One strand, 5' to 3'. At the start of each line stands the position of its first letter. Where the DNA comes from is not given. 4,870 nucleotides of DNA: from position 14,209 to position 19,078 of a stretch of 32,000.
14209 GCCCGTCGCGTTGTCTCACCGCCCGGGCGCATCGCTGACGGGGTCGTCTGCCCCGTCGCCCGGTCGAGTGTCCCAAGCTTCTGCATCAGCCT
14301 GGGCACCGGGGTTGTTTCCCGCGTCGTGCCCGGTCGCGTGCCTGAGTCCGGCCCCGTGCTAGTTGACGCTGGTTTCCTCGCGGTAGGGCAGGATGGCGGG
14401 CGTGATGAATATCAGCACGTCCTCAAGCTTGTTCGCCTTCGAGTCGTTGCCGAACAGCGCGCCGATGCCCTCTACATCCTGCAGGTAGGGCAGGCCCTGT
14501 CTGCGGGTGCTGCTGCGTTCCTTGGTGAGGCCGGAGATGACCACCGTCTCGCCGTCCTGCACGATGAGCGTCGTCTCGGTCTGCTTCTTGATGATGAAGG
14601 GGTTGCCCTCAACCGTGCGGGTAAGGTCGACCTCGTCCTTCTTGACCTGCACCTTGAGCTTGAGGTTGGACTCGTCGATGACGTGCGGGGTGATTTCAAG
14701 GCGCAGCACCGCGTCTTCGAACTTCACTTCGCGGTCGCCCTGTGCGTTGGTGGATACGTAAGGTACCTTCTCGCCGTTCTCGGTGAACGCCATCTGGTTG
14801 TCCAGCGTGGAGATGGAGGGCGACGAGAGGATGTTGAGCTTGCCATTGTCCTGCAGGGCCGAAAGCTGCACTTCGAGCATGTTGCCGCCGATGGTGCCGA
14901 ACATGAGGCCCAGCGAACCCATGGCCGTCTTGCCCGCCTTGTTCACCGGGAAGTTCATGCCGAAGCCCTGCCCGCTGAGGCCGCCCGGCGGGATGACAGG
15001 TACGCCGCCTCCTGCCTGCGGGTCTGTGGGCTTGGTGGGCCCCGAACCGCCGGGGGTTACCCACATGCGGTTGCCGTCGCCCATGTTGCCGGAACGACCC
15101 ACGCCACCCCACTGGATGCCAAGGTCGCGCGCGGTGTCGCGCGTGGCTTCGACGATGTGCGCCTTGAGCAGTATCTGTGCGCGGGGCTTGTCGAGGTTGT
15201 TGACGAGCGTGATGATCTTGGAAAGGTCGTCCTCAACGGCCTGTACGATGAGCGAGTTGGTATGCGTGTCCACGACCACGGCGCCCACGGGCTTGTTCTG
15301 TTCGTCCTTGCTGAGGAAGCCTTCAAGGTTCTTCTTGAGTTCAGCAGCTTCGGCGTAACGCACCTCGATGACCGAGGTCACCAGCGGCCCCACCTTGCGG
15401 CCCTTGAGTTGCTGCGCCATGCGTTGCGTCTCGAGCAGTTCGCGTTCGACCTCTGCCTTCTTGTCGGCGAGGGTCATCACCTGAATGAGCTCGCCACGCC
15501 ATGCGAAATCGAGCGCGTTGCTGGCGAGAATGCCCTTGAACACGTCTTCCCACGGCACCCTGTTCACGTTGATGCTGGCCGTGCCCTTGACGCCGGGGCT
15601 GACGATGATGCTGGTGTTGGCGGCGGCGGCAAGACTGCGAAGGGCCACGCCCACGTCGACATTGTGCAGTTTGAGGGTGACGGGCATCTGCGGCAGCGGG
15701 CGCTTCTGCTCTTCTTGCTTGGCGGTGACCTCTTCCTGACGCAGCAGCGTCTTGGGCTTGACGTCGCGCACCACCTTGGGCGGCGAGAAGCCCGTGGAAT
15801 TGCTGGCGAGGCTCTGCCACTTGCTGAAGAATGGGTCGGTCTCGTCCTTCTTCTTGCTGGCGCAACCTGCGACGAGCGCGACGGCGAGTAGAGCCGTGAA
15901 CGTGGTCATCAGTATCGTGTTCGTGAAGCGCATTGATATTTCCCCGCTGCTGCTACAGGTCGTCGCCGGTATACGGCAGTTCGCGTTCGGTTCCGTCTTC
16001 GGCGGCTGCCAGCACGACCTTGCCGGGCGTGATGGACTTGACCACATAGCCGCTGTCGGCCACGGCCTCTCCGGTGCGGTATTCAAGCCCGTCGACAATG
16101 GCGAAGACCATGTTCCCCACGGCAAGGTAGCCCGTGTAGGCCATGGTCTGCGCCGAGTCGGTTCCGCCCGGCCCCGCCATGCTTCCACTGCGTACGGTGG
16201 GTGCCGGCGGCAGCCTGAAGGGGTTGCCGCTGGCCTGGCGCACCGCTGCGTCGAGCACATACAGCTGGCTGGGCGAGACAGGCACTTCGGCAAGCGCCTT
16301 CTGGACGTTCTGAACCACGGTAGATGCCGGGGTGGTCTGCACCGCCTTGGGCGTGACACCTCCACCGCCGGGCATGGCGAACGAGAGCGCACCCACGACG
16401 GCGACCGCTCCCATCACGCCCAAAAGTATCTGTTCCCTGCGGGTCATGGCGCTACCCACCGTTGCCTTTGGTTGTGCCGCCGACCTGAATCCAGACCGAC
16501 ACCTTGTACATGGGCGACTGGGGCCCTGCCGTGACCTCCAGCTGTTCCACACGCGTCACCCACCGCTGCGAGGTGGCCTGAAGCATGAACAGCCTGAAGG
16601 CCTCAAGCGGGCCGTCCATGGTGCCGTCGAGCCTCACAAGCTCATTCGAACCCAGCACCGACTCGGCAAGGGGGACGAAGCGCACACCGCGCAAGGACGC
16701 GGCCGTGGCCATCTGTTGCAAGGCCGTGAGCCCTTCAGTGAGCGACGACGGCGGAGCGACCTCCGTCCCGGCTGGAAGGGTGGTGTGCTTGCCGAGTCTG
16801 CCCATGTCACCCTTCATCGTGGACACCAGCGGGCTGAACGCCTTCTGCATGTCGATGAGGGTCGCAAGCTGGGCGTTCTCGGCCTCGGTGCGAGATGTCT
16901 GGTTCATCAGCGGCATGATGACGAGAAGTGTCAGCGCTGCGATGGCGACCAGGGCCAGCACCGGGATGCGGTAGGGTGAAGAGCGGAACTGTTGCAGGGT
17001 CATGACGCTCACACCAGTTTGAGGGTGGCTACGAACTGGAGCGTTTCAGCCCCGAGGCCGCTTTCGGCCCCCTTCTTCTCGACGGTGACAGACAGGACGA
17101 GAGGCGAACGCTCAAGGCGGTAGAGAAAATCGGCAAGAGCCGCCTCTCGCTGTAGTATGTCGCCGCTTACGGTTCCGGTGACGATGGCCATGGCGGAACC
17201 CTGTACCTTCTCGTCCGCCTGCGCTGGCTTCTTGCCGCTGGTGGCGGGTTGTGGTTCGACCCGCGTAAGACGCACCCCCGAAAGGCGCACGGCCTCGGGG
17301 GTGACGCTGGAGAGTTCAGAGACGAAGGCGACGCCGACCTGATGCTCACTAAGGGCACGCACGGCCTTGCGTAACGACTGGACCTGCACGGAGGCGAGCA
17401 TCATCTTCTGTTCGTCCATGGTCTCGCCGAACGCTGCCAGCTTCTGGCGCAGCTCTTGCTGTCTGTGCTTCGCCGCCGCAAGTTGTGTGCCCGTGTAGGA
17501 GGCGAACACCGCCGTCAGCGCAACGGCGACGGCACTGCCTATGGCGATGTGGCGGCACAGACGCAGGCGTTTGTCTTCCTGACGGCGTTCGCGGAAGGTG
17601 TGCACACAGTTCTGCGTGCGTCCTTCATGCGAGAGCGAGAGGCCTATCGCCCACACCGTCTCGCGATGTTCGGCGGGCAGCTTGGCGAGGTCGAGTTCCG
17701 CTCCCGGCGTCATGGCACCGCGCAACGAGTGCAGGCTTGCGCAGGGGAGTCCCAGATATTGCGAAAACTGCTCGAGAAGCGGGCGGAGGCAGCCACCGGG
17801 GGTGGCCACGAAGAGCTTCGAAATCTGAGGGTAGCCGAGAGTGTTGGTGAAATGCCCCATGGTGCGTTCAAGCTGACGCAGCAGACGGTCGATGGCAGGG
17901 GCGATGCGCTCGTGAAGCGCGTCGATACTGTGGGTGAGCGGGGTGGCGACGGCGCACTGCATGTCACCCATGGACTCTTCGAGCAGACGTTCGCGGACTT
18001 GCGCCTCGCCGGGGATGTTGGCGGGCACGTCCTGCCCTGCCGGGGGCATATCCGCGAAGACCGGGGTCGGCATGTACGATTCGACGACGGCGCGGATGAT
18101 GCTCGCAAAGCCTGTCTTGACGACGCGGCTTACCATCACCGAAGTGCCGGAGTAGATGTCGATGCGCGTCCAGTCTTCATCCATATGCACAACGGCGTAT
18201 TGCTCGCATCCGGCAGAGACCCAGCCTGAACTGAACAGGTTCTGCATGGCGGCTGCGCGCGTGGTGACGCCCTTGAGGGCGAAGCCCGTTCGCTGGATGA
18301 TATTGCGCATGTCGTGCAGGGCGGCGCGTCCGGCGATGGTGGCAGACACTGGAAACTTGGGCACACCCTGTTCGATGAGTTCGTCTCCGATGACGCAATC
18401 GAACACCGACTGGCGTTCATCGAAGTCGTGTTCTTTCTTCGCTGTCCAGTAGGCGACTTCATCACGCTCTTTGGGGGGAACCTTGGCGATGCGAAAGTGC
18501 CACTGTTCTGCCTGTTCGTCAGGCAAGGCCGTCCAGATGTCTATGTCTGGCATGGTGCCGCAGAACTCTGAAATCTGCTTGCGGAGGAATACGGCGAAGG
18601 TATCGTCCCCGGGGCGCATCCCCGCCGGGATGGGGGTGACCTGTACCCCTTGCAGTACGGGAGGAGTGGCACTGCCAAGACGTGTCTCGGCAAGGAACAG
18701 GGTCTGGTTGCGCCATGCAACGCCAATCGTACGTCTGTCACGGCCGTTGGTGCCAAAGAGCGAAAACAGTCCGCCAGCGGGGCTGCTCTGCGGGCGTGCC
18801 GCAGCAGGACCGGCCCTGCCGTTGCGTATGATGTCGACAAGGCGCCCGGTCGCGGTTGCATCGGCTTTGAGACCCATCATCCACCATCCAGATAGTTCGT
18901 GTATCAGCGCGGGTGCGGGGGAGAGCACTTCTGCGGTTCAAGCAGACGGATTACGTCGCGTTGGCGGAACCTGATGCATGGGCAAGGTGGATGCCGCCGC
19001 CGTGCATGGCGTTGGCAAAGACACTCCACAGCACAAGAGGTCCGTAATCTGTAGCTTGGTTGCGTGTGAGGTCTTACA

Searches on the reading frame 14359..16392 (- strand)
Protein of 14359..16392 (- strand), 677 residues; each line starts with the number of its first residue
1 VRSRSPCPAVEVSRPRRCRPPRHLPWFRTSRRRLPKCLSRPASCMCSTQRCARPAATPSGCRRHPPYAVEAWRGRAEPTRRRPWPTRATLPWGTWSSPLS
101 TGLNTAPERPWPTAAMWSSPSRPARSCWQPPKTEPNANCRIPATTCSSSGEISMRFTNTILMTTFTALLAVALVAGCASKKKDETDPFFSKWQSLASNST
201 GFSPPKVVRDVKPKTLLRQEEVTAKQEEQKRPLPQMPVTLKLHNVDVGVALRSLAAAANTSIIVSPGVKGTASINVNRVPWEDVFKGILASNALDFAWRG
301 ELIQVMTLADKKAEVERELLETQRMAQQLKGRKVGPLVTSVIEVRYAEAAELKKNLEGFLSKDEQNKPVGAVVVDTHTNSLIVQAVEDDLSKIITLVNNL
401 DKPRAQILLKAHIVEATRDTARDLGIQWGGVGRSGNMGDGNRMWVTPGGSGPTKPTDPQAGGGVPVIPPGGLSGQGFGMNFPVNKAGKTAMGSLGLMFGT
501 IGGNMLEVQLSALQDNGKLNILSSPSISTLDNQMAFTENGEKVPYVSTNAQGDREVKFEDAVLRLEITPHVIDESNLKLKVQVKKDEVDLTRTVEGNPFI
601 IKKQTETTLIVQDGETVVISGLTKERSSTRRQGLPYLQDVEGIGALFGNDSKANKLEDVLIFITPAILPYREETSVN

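Call 5: search_protein_families(library=pfam, proteins=[window:14359-16392:-], max_evalue=0.01)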
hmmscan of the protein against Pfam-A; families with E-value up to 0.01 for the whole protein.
window:14359-16392:- (677 aa): 3 families
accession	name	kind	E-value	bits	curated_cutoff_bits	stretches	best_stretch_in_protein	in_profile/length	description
PF00263.26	Secretin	-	8.6e-44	149.5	27.5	1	512-668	1-168/169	Bacterial type II and III secretion system protein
PF03958.22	Secretin_N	-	1.1e-10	42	28.2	1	339-406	1-69/69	Bacterial type II/III secretion system short domain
PF07660.19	STN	-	0.00022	21.4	28.4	1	261-296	2-40/52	Secretin and TonB N terminus short domain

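Call 6: search_protein_families(library=ncbifam, proteins=[window:14359-16392:-], max_evalue=0.01)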
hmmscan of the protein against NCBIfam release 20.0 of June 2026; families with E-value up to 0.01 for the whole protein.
window:14359-16392:- (677 aa): 9 families
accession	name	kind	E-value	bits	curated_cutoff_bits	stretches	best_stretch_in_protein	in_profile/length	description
TIGR02515.1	IV_pilus_PilQ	subfamily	6.7e-89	298.8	284.35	1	237-668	3-427/428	type IV pilus secretin PilQ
TIGR02517.1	type_II_gspD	equivalog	1.3e-61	208.9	351.35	2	371-673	302-595/600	type II secretion system secretin GspD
NF010083.0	PRK13568.1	equivalog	1.8e-60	204.9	554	2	480-667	226-416/419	DNA uptake porin HofQ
NF007851.2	PRK10560.1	exception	3.4e-54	184.2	598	2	489-669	227-410/412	DNA uptake porin HofQ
TIGR02516.1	type_III_yscC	equivalog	1.2e-36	126.3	238.45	1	366-668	195-461/463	type III secretion system outer membrane ring subunit SctC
TIGR02519.1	pilus_MshL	equivalog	2.1e-28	99.1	250.2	1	373-668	2-290/290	pilus (MSHA type) biogenesis protein MshL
NF011873.0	PRK15346.1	equivalog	6.9e-20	71.2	524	2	506-655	329-481/499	EscC/YscC/HrcC family type III secretion system outer membrane ring protein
NF042912.1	Amuc_1098_fam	equivalog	1e-10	40.4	750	1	586-667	714-795/805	Amuc_1098 family type IV pilus outer membrane protein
TIGR02520.1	pilus_B_mal_scr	equivalog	1.6e-06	27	287.65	1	510-666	343-512/513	PilN family type IVB pilus formation outer membrane protein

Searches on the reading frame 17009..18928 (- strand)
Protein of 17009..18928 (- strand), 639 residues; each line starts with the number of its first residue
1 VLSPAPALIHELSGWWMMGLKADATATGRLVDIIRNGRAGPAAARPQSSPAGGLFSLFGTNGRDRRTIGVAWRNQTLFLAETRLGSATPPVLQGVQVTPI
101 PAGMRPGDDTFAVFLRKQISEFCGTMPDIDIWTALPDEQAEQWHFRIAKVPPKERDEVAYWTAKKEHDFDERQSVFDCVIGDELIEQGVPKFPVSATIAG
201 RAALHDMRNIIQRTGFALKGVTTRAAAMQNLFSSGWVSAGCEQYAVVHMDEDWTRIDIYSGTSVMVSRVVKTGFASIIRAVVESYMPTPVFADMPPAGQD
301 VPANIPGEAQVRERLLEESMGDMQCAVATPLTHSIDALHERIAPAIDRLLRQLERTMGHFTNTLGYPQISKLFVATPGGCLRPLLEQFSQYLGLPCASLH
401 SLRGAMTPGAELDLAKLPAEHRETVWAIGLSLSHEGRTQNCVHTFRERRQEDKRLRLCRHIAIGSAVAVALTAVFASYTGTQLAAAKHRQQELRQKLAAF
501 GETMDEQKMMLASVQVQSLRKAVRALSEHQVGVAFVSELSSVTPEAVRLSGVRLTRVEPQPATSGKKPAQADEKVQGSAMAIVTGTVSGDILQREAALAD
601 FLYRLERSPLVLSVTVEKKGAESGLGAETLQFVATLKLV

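Call 5: search_protein_families(library=pfam, proteins=[window:17009-18928:-], max_evalue=0.01)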
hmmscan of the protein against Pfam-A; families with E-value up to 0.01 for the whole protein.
window:17009-18928:- (639 aa): 0 families

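Call 6: search_protein_families(library=ncbifam, proteins=[window:17009-18928:-], max_evalue=0.01)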
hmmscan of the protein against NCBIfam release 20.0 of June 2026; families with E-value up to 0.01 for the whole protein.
window:17009-18928:- (639 aa): 2 families
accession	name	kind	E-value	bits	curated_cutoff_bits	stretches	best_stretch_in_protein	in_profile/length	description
TIGR01175.1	pilM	subfamily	1.4e-06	27.6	133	1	246-432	192-345/348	type IV pilus assembly protein PilM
NF045709.1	Amuc_1101_fam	equivalog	3e-06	26.3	650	1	323-570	239-484/608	Amuc_1101 family PilM-like pilus complex protein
